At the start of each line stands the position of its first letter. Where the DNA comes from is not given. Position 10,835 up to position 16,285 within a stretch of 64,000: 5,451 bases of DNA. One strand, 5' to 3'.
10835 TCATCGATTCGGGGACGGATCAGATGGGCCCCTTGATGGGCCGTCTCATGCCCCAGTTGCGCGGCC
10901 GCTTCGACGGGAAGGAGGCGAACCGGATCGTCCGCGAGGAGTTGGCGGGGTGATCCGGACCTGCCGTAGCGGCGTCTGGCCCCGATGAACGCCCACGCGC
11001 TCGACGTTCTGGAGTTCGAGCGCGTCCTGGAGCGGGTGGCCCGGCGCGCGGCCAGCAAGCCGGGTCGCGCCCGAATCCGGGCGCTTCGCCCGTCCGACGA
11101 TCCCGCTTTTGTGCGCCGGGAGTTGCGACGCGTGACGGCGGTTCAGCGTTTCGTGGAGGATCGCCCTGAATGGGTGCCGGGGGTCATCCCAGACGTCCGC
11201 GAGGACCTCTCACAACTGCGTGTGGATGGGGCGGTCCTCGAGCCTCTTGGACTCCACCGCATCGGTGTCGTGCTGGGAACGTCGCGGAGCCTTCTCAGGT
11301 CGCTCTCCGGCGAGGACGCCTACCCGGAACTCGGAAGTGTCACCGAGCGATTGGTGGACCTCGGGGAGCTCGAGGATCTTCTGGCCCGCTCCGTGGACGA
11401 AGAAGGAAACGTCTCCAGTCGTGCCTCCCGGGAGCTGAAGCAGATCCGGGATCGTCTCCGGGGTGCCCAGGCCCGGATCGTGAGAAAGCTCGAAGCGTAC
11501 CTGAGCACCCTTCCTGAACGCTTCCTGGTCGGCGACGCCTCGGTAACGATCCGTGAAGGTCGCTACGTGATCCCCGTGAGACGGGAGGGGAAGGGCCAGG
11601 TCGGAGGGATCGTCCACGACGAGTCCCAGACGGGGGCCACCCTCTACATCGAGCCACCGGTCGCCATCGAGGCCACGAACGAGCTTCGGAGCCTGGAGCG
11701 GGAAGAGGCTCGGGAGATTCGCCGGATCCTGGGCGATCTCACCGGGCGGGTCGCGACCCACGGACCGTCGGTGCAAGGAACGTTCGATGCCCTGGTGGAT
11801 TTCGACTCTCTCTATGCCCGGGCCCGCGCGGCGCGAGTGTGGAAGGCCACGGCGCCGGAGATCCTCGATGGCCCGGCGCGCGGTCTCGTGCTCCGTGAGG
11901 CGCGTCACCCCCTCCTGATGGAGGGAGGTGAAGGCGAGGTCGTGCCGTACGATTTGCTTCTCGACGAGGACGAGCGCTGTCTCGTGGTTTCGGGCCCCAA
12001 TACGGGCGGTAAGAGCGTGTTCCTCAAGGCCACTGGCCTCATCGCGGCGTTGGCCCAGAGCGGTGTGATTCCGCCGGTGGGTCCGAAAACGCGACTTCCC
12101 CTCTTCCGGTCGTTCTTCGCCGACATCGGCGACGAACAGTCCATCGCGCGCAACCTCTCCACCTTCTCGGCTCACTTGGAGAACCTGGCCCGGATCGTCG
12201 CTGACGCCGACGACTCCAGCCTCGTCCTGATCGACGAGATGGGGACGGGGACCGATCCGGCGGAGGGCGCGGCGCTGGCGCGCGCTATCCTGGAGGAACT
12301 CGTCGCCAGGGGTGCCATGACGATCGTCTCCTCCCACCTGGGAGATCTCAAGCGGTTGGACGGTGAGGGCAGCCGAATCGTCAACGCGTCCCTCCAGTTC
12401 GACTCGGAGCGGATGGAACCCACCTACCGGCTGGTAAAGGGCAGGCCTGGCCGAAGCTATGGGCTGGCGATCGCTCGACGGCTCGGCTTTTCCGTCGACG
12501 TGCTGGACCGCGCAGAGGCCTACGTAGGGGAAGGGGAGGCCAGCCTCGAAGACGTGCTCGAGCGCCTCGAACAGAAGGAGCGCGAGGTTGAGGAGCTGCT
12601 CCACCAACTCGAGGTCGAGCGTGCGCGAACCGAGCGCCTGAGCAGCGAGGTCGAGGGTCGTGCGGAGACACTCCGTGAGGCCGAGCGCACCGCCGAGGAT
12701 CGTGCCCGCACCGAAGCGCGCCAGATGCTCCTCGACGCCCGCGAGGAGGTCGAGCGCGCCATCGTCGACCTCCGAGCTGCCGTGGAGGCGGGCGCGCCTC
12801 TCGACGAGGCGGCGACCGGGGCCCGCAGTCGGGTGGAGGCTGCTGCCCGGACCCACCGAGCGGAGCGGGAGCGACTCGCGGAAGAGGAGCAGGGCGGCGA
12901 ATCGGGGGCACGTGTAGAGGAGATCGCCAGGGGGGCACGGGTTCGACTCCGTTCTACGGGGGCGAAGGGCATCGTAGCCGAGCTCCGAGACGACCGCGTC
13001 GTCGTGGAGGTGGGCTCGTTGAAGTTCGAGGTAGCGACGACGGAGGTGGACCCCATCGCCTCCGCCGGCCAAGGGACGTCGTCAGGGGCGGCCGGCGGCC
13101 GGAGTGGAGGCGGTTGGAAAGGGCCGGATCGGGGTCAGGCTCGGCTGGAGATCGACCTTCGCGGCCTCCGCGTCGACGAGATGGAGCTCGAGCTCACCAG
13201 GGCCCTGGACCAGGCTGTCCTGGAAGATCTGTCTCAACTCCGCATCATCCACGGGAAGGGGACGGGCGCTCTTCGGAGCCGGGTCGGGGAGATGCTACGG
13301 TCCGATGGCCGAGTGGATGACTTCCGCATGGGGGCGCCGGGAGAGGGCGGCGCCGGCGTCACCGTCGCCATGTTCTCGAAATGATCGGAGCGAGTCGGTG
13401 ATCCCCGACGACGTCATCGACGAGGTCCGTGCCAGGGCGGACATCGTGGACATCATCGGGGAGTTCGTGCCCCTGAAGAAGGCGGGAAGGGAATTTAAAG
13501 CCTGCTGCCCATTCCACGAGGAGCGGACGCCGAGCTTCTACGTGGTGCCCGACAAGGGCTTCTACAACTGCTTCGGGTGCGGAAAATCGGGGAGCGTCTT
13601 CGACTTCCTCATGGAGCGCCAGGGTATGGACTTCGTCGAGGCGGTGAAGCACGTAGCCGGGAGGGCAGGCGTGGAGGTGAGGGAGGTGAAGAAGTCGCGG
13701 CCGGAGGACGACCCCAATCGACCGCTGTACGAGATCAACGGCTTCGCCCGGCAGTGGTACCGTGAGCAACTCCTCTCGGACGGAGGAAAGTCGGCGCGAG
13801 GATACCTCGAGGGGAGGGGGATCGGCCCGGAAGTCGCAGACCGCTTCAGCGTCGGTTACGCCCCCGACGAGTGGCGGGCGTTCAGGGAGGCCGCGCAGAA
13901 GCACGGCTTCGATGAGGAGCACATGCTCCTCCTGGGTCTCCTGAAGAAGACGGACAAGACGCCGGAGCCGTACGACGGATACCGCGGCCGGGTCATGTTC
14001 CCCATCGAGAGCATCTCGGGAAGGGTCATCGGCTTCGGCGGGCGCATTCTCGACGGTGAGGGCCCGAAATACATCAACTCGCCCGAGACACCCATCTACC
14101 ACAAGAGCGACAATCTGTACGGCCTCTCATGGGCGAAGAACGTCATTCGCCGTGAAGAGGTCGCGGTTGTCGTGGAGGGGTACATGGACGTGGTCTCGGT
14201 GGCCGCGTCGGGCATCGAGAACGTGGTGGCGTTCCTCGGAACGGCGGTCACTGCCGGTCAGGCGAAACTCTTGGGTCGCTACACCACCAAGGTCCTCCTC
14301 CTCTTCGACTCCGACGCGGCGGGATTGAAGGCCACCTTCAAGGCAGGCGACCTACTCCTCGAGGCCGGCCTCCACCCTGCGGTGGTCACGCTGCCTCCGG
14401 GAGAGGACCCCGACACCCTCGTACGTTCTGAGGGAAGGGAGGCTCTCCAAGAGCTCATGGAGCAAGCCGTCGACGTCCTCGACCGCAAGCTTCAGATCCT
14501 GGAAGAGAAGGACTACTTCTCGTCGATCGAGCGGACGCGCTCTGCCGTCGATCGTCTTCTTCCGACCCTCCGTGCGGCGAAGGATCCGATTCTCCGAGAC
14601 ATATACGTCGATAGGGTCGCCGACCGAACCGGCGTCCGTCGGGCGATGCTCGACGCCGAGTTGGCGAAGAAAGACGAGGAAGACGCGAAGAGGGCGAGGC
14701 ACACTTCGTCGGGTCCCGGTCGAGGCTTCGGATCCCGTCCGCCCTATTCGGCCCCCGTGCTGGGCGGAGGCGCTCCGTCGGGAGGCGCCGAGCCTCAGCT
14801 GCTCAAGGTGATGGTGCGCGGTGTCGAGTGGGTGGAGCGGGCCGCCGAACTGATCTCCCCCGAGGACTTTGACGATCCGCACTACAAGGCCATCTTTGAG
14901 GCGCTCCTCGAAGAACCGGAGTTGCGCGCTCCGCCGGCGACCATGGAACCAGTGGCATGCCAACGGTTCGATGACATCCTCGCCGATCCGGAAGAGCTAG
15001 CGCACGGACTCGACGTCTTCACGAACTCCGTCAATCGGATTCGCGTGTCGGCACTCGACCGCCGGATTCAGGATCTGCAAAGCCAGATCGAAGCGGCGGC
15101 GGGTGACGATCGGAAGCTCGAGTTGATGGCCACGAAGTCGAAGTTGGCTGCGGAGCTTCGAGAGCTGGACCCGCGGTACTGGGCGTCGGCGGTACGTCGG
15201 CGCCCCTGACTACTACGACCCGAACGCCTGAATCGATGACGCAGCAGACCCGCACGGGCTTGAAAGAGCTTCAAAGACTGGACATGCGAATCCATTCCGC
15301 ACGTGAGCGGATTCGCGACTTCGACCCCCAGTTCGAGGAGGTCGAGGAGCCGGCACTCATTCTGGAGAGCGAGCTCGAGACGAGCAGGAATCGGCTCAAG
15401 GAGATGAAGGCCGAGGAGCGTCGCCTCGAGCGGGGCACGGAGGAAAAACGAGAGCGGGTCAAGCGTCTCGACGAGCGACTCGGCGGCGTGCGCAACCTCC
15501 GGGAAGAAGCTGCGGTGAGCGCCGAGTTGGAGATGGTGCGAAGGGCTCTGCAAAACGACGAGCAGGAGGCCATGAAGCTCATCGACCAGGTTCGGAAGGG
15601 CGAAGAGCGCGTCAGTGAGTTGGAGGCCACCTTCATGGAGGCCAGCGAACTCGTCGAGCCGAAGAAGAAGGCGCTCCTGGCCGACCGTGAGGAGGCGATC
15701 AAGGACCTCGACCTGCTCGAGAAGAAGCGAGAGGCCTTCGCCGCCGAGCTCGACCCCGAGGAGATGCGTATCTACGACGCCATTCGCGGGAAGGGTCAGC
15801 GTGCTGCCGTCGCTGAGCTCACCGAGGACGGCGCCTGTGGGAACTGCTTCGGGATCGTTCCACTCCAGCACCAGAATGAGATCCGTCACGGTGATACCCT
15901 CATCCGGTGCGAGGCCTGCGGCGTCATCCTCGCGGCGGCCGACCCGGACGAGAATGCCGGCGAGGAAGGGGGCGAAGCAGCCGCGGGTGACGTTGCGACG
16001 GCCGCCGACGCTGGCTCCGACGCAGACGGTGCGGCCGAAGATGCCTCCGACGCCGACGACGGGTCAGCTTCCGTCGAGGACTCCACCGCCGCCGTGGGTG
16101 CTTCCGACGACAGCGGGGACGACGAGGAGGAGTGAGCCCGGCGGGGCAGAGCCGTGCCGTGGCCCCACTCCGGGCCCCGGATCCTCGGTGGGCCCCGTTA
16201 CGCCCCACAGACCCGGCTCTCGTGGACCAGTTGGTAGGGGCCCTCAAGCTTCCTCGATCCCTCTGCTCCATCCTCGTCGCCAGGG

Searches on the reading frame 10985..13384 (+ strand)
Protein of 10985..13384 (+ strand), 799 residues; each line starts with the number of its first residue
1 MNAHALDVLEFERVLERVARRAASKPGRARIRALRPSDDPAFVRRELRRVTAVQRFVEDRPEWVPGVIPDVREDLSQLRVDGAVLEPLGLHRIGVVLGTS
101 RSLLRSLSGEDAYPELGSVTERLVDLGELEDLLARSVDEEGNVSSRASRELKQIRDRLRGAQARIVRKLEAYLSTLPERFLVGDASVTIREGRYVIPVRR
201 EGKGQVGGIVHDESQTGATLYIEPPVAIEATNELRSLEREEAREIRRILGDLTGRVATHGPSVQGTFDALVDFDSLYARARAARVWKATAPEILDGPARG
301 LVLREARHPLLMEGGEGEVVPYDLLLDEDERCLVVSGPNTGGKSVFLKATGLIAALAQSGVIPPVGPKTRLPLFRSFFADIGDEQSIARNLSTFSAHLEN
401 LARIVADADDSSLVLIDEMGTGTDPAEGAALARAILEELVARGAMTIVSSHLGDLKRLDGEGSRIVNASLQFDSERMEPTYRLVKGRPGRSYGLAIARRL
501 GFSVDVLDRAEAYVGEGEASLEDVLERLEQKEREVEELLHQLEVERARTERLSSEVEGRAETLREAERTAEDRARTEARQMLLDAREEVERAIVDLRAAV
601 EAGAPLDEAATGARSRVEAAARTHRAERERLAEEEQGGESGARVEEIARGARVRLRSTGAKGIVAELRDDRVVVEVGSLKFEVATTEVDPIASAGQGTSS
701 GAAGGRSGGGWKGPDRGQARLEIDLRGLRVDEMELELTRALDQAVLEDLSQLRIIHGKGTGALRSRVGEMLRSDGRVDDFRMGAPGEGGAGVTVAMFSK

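Call 57: search_protein_families(library=pfam, proteins=[window:10985-13384:+], max_evalue=0.000001)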
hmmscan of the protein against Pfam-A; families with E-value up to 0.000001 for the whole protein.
window:10985-13384:+ (799 aa): 3 families
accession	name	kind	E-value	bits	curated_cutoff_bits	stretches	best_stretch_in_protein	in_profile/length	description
PF00488.27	MutS_V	-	1.8e-33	116.5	30.2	1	334-513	2-183/188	MutS domain V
PF01713.27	Smr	-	7e-23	81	25.7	1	723-796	1-75/77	Smr domain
PF20297.4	MSSS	-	1.4e-07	31.5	26.8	1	650-687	2-41/42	MutS2 and Smr-associated SH3 domain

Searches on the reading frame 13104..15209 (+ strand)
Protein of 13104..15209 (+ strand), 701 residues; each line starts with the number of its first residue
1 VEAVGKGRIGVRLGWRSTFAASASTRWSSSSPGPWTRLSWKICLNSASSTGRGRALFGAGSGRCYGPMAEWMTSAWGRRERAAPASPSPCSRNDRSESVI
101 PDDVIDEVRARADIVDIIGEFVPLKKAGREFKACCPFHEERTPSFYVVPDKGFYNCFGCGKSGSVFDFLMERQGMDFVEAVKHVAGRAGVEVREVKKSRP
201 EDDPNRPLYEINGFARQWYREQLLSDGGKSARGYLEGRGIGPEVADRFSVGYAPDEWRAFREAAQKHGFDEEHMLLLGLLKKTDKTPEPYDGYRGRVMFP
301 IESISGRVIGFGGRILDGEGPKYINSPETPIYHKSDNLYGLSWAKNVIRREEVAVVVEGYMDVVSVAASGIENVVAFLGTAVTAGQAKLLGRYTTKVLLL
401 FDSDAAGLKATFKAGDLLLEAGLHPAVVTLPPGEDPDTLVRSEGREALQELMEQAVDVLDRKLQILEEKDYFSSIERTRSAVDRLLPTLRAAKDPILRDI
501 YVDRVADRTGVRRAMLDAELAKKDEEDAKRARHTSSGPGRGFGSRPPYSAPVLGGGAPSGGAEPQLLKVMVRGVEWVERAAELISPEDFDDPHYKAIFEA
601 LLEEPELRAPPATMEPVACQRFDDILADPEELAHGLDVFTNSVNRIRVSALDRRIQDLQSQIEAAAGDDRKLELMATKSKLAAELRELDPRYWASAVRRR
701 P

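Call 57: search_protein_families(library=pfam, proteins=[window:13104-15209:+], max_evalue=0.000001)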
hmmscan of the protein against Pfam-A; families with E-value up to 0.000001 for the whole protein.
window:13104-15209:+ (701 aa): 6 families
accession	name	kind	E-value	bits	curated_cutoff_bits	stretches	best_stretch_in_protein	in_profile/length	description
PF08275.17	DNAG_N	-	4.2e-39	134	26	1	218-344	1-127/128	DNA primase catalytic core, N-terminal domain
PF01807.25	Zn_ribbon_DnaG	-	2.3e-36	124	24.9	1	101-194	2-95/98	CHC2 zinc finger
PF13155.12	Toprim_2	-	1.8e-21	76.7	22.1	1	355-439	1-87/88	Toprim-like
PF13662.12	Toprim_4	-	6.8e-16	58.7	25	1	353-425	2-81/85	Toprim domain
PF01751.28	Toprim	-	7.8e-09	36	23.1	1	354-419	2-81/96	Toprim domain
PF13362.12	Toprim_3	-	5.1e-07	30.5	27.2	0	354-446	2-95/95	Toprim domain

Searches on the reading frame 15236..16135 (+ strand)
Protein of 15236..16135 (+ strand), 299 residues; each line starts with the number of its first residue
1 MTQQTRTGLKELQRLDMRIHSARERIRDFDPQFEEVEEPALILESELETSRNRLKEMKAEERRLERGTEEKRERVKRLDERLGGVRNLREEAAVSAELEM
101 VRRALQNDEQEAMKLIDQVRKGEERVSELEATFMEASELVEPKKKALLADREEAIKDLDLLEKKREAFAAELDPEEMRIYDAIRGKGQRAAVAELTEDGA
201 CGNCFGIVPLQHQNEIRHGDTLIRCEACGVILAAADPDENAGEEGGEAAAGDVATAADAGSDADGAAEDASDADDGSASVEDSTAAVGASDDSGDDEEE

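Call 58: search_protein_families(library=pfam, proteins=[window:15236-16135:+], max_evalue=0.000001)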
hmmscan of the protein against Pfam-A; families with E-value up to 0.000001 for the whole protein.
window:15236-16135:+ (299 aa): 0 families

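Call 61: search_protein_families(library=pfam, proteins=[window:15236-16135:+], max_evalue=0.01)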
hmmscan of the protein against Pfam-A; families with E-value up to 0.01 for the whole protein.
window:15236-16135:+ (299 aa): 1 family
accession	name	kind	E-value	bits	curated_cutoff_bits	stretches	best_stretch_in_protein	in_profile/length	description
PF02591.20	Zn_ribbon_9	-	4.3e-06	27.2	29.1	1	200-232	1-33/33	C4-type zinc ribbon domain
